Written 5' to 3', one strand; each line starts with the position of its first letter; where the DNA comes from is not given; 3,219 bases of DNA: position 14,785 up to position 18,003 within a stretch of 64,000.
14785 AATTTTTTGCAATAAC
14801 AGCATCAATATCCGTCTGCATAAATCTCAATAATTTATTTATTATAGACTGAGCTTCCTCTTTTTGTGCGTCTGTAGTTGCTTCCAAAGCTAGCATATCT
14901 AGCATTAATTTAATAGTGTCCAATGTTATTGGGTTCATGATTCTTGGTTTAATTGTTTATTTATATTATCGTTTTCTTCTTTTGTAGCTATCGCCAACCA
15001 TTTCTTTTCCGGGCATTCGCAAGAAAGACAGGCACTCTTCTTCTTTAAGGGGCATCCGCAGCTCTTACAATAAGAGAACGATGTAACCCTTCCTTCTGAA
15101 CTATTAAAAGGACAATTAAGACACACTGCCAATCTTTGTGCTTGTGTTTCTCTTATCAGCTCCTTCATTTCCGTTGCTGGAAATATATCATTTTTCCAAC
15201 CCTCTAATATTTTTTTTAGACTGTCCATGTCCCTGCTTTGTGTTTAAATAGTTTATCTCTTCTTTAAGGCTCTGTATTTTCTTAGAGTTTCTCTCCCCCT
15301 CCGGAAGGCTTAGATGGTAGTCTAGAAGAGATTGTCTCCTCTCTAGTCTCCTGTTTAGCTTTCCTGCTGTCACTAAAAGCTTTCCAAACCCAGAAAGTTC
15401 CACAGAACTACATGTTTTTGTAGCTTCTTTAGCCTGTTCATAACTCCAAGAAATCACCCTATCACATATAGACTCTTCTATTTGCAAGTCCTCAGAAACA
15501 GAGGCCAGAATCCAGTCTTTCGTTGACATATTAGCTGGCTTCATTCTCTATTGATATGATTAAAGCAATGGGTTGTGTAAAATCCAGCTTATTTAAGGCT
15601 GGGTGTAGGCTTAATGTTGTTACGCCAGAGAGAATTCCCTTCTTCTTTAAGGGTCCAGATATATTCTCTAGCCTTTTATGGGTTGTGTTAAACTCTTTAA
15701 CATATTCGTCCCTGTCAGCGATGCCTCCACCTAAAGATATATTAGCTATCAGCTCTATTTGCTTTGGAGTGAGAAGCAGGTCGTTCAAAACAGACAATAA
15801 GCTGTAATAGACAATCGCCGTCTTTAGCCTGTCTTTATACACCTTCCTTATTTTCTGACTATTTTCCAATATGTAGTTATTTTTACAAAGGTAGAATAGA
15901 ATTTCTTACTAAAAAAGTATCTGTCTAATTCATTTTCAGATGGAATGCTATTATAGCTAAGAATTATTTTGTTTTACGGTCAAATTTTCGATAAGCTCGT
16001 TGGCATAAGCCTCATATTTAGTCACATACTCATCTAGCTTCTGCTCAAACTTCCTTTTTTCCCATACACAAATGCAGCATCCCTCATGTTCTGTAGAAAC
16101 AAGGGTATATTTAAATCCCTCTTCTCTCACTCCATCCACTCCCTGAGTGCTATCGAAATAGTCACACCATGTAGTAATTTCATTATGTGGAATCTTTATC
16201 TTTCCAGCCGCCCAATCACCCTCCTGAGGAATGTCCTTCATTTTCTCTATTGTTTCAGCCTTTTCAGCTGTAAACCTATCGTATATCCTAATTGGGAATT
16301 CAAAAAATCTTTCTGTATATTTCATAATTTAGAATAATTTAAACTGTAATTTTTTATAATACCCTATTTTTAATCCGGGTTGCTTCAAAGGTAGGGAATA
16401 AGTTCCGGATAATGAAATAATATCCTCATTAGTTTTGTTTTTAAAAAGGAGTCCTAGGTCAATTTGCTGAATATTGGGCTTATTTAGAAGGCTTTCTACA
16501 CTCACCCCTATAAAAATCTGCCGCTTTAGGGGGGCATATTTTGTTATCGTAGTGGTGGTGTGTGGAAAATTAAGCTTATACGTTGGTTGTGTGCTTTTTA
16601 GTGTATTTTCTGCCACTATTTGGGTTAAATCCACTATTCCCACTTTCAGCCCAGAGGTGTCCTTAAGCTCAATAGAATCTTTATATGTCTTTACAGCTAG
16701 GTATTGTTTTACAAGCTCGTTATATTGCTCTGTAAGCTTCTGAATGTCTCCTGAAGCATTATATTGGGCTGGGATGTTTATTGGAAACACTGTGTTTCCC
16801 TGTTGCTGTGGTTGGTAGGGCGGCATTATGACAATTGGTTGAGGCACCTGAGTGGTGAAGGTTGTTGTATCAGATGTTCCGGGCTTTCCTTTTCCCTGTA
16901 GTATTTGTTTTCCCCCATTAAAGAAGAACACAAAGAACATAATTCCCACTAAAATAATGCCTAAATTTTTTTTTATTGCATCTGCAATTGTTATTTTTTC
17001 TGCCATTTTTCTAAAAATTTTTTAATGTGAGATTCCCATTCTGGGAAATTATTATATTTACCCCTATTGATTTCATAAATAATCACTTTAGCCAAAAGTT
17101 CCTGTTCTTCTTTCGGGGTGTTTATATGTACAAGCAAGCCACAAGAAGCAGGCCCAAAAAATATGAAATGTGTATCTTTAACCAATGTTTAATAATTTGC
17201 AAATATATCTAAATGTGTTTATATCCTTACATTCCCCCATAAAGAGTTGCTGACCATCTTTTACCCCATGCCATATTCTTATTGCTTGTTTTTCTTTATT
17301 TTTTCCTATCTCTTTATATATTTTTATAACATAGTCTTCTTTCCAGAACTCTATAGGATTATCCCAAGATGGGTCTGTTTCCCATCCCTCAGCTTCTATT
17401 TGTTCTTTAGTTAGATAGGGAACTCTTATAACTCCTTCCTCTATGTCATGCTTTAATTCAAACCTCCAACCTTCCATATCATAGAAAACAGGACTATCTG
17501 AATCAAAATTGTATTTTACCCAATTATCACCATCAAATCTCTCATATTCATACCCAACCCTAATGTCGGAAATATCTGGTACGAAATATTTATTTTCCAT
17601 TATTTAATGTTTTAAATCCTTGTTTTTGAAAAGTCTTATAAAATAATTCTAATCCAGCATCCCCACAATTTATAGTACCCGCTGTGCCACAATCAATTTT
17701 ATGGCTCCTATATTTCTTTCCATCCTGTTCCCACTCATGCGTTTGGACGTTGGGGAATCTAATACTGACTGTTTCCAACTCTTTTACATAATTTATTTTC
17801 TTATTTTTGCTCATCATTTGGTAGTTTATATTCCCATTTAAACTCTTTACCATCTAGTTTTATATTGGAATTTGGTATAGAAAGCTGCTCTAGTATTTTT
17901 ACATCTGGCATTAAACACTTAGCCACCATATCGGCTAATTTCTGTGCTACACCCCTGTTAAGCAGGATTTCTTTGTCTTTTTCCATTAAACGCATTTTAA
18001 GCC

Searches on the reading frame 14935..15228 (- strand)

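Call 71: search_protein_families(library=pfam, proteins=[window:14935-15228:-], max_evalue=0.05)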
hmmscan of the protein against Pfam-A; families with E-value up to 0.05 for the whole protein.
window:14935-15228:- (97 aa): 0 families

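Call 74: search_protein_families(library=phrogs, proteins=[window:14935-15228:-], max_evalue=0.01)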
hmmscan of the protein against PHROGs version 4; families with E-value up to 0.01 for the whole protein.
window:14935-15228:- (97 aa): 1 family
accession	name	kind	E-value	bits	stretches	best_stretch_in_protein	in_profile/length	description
phrog_13558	-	unknown function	1.2e-06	29.4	1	26-77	22-68/69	-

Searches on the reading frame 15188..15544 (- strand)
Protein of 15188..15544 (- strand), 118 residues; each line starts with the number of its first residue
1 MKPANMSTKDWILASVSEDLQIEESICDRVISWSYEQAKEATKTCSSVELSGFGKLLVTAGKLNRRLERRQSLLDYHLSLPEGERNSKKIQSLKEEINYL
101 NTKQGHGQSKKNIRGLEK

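Call 71: search_protein_families(library=pfam, proteins=[window:15188-15544:-], max_evalue=0.05)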
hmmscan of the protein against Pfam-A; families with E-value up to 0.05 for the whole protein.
window:15188-15544:- (118 aa): 1 family
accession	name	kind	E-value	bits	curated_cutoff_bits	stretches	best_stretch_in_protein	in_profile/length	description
PF00216.26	Bac_DNA_binding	-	0.00063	20.4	22.4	1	8-60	2-54/90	Bacterial DNA-binding protein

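Call 73: search_solved_structures(query=window:15188-15544:-, max_evalue=1, show_alignments=2)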
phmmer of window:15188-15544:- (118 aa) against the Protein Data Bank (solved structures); distinct sequences matched with E-value up to 1: 0.

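Call 74: search_protein_families(library=phrogs, proteins=[window:15188-15544:-], max_evalue=0.01)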
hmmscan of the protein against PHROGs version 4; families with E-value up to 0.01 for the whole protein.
window:15188-15544:- (118 aa): 0 families

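Call 76: find_homologous_proteins(query=window:15191-15544:-, max_evalue=0.001)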
Query window:15191-15544:- (118 aa): 5 proteins with E <= 0.001 among 13 candidates.
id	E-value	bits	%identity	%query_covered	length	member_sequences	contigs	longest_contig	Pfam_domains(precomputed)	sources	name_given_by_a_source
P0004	1.0e-68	246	98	100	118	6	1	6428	-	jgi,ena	-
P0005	6.7e-56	205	81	100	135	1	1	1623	-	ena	-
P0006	1.2e-55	204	80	100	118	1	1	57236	-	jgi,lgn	jgi:nucleoid DNA-binding protein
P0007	3.5e-48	180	80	96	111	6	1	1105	-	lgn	-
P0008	1.7e-35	139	64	92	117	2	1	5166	-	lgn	-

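Call 77: find_encoding_contigs(protein=P0006, flank=10000, max_places=5)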
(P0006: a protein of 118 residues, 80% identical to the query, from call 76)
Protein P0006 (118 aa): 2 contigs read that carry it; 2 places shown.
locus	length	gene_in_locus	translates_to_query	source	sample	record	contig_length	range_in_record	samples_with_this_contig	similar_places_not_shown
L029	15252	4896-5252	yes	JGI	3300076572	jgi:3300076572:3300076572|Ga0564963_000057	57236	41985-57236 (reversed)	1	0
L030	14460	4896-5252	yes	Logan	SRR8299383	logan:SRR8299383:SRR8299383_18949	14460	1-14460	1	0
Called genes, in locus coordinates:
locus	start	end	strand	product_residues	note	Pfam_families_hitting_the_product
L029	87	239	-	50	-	-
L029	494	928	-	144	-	-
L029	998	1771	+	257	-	PF05711:TylF, PF13578:Methyltransf_24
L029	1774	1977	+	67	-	-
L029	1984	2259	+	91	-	-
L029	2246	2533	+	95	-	-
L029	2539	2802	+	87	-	-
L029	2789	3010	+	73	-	-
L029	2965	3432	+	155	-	-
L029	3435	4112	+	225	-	-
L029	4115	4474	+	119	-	-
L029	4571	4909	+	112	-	-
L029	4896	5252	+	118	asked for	-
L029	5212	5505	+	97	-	-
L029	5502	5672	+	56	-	-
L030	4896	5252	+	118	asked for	-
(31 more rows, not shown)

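Call 78: find_encoding_contigs(protein=P0008, flank=10000, max_places=5)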
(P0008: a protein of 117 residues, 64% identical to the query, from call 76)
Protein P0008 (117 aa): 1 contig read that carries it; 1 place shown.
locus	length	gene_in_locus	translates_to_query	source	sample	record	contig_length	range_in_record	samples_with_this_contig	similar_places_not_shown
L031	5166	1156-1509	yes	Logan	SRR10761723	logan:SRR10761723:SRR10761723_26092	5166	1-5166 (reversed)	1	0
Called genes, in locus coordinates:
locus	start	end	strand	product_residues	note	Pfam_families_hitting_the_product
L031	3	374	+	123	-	?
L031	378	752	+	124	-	-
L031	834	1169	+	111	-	-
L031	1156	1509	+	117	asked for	-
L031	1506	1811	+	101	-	-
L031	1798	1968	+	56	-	-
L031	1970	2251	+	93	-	-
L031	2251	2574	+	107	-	-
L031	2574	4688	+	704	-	-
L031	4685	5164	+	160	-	?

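Call 120: search_dna_similar(query=window:15191-15544:-, collection=phages, mode=protein, max_evalue=0.01, max_rows=15)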
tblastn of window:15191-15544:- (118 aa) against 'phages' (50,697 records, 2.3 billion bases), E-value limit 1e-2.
No match.

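Call 122: search_solved_structures(query=A7, max_evalue=10, show_alignments=2)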
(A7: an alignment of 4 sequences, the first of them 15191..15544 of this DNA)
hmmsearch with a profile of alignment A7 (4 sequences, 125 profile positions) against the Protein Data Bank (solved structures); distinct sequences matched with E-value up to 10: 9.
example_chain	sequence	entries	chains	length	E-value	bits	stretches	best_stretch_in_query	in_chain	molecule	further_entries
8fn4_4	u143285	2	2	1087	0.21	14.9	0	14-69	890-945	RNA-editing substrate-binding complex protein 4 (RESC4)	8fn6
4ypc_A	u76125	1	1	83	1.1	12.6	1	61-113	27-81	Vimentin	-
4ydh_A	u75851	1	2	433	1.3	12.4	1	67-117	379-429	Formin-like protein 1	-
4yv3_A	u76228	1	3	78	1.8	11.9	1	61-108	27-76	Vimentin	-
6a9p_A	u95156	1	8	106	2.3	11.5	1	64-113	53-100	Glial fibrillary acidic protein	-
3swk_A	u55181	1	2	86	4.3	10.7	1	61-108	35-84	Vimentin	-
3uf1_A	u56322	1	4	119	4.4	10.6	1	62-113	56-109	Vimentin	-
5whf_A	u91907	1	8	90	4.6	10.6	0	61-108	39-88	Vimentin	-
8afl_A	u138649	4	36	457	6.6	10.1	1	55-108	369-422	Crescentin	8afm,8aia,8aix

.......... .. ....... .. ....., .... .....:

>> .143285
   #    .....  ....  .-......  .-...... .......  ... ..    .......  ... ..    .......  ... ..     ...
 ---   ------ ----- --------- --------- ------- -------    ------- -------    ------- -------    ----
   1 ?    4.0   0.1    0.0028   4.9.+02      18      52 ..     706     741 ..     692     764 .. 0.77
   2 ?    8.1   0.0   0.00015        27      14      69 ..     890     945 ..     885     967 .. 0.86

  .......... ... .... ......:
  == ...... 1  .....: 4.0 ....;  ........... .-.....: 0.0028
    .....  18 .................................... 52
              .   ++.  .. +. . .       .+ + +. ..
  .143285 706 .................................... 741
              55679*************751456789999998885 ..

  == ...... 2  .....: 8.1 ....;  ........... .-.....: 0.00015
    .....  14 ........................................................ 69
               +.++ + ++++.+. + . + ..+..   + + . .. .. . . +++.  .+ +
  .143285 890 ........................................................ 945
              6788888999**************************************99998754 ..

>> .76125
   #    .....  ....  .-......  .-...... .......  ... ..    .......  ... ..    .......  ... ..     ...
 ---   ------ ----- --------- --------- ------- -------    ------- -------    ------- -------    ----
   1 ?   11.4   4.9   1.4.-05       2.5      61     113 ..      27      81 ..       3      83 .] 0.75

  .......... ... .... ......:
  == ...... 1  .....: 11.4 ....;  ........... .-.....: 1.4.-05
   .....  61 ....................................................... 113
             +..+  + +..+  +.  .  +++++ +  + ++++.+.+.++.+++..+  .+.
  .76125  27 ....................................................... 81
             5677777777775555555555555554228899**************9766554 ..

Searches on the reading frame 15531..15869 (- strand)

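Call 71: search_protein_families(library=pfam, proteins=[window:15531-15869:-], max_evalue=0.05)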
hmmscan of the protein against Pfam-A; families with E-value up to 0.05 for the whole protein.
window:15531-15869:- (112 aa): 0 families

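Call 74: search_protein_families(library=phrogs, proteins=[window:15531-15869:-], max_evalue=0.01)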
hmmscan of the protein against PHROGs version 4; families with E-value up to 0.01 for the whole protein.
window:15531-15869:- (112 aa): 1 family
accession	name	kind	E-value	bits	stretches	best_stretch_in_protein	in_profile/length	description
phrog_26503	-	unknown function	0.0035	18.4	1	43-94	27-78/88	-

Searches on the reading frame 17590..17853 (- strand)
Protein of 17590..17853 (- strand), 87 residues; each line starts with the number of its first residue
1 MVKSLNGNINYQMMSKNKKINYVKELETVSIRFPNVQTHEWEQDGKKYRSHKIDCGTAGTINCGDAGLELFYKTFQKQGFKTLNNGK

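Call 71: search_protein_families(library=pfam, proteins=[window:17590-17853:-], max_evalue=0.05)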
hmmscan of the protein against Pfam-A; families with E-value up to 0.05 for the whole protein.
window:17590-17853:- (87 aa): 1 family
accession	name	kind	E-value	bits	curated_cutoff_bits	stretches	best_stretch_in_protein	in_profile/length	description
PF02496.21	ABA_WDS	-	0.022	15.7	25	1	35-77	28-70/78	ABA/WDS induced protein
